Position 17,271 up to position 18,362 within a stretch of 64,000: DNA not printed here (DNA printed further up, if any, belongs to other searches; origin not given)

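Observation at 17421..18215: A highly expressed secreted protein made of ~12 tandem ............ repeats, metallothionein-like, with no recognisable family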

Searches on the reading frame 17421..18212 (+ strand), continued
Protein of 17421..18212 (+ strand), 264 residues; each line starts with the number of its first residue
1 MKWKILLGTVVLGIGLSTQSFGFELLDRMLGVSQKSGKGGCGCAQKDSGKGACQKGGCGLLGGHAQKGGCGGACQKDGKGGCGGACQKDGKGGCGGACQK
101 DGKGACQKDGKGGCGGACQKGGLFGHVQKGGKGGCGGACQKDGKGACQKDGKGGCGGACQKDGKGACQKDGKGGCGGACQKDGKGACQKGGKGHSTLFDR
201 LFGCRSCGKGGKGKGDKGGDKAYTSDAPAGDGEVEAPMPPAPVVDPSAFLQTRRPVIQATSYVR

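Call 40: search_protein_representatives(alignment_id=A3)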
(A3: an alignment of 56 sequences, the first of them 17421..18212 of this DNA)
Query: 56 sequences, 214 profile positions. Proteins with E-value up to 0.001 (for the whole library): 433; up to 1e-10: 271; up to 1e-30: 64. The best 150 are listed.
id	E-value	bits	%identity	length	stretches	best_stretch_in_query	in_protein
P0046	2.8e-54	201.0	-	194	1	1-209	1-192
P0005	2.2e-53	198.1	-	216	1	1-212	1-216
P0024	7.1e-52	193.1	-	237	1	1-211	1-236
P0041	1.1e-50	189.2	-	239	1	1-212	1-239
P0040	3.0e-50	187.8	-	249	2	36-211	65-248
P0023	1.3e-49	185.7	-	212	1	1-211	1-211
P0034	2.4e-49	184.9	-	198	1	1-211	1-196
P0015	7.7e-48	179.9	-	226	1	1-211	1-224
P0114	1.2e-47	179.3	-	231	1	1-211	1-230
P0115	1.2e-47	179.2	-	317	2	1-135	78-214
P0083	2.6e-47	178.2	-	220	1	1-211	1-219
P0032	2.8e-47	178.1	-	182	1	1-211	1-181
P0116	3.7e-46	174.4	-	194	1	1-208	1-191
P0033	5.9e-46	173.8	-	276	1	1-211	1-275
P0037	2.0e-45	172.0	-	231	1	1-209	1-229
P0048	2.8e-43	165.0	-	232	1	1-212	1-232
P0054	3.5e-43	164.7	-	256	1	1-211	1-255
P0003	1.8e-41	159.1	-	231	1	1-210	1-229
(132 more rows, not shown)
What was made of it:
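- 433 clusters score E <= 1e-3 and 271 score E <= 1e-10 among 1.84 billion representatives (call 40).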

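Call 50: search_protein_families(library=pfam, alignment_id=A3, max_evalue=1)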
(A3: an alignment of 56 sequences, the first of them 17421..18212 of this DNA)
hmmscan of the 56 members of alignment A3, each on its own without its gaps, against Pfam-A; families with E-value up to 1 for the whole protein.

A. member 1, window:17421-18212:+ (264 aa): 0 families

B. families by the number of members that match (of 56 scanned): 4 families
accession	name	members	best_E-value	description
PF01500.22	Keratin_B2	2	0.00028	Keratin, high sulfur B2 protein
PF13885.11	Keratin_B2_2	1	9e-08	Keratin, high sulfur B2 protein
PF14181.11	YqfQ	1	0.24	YqfQ-like protein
PF04625.18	DEC-1_N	1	1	DEC-1 protein, N-terminal region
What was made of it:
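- Closest known: Keratin-associated high-sulfur proteins. Same: 3 of 56 family members give weak hits (call 50).
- Tried and rejected: Scanning 56 family members against Pfam gave only compositional keratin-B2 hits in 3 of them (call 50).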

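Call 51: find_encoding_contigs(protein=P0085, flank=6000, max_places=2)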
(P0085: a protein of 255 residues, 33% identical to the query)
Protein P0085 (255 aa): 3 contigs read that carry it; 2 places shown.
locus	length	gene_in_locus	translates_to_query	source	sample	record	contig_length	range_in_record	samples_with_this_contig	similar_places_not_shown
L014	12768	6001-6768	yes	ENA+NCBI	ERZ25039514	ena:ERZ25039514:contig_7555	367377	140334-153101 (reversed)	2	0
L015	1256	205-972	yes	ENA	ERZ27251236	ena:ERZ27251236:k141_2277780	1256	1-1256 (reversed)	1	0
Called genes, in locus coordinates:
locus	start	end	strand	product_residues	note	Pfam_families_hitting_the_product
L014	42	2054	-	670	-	PF01011:PQQ (faint), PF13360:PQQ_2, PF13570:Beta-prop_ACSF4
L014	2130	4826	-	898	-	PF01011:PQQ (faint), PF13360:PQQ_2 (weak), PF13570:Beta-prop_ACSF4 (faint), PF13360:PQQ_2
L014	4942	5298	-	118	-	PF07883:Cupin_2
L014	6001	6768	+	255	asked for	-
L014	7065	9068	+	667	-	PF02602:HEM4, PF01208:URO-D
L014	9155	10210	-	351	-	PF18306:LDcluster4, PF03641:Lysine_decarbox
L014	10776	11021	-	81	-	-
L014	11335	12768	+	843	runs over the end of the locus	-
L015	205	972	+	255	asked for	-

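Call 52: find_encoding_contigs(protein=P0098, flank=6000, max_places=2)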
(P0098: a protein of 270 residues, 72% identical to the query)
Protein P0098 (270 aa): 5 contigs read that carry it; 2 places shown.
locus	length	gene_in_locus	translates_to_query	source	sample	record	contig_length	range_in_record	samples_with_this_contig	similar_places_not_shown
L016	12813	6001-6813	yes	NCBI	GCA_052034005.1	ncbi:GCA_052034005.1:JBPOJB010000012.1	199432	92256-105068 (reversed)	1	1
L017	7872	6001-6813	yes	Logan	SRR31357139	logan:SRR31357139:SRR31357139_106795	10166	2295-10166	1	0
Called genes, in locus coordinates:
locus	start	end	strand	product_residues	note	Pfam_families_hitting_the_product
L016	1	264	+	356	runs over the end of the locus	PF17792:ThiD2, PF02581:TMP-TENI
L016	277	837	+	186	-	PF01928:CYTH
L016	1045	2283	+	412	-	PF02684:LpxB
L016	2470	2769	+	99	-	-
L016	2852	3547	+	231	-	-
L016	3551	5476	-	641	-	PF13360:PQQ_2, PF13570:Beta-prop_ACSF4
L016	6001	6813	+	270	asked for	-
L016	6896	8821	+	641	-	PF02602:HEM4, PF01208:URO-D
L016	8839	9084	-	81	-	-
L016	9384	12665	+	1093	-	PF09371:Tex_N, PF22706:Tex_central_region, PF16921:Tex_YqgF, PF12836:HHH_3, PF14635:HHH_7 (weak), PF17674:HHH_9, PF00575:S1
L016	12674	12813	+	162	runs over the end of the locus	-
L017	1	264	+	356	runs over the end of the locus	PF17792:ThiD2, PF02581:TMP-TENI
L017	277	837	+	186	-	PF01928:CYTH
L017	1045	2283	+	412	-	PF02684:LpxB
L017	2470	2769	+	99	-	-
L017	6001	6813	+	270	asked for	-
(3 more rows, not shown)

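Call 57: find_related_loci(query=A3, collection=metagenome_contigs, flank=3000)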
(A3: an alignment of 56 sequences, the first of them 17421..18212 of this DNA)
Query A3 (264 aa) in metagenome_contigs; peptide patterns used: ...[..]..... (x = any residue, [..] = any of these).
429 stretches matched a pattern; 268 encode a relative of the query (tblastn E <= 1e-3); the best 80 are kept; 80 distinct loci.
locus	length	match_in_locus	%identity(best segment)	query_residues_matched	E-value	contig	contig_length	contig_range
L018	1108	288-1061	61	1-264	6e-67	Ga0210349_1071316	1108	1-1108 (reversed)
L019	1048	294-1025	63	1-264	3e-67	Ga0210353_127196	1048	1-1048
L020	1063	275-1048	61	1-264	4e-62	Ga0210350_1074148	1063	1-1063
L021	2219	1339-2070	61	1-264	8e-57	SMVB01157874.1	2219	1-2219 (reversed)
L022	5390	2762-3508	56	1-264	3e-52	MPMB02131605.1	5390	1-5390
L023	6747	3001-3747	56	1-264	3e-52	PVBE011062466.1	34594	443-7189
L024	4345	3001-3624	53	1-264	7e-48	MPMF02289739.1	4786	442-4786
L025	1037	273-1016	57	1-260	1e-47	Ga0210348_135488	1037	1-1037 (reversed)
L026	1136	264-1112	50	1-260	8e-46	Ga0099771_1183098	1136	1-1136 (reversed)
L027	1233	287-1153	52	1-264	8e-45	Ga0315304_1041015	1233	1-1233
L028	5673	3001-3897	50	1-260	2e-37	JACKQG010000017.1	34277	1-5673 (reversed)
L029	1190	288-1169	49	1-260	8e-37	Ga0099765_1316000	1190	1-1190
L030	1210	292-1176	50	1-260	1e-36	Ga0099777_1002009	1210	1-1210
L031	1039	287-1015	51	1-264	3e-35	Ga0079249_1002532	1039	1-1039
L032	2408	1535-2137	44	1-260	3e-33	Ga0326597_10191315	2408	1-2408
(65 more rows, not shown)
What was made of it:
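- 268 metagenome loci encode a relative (call 57). The family occurs in very different habitats (call 57).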
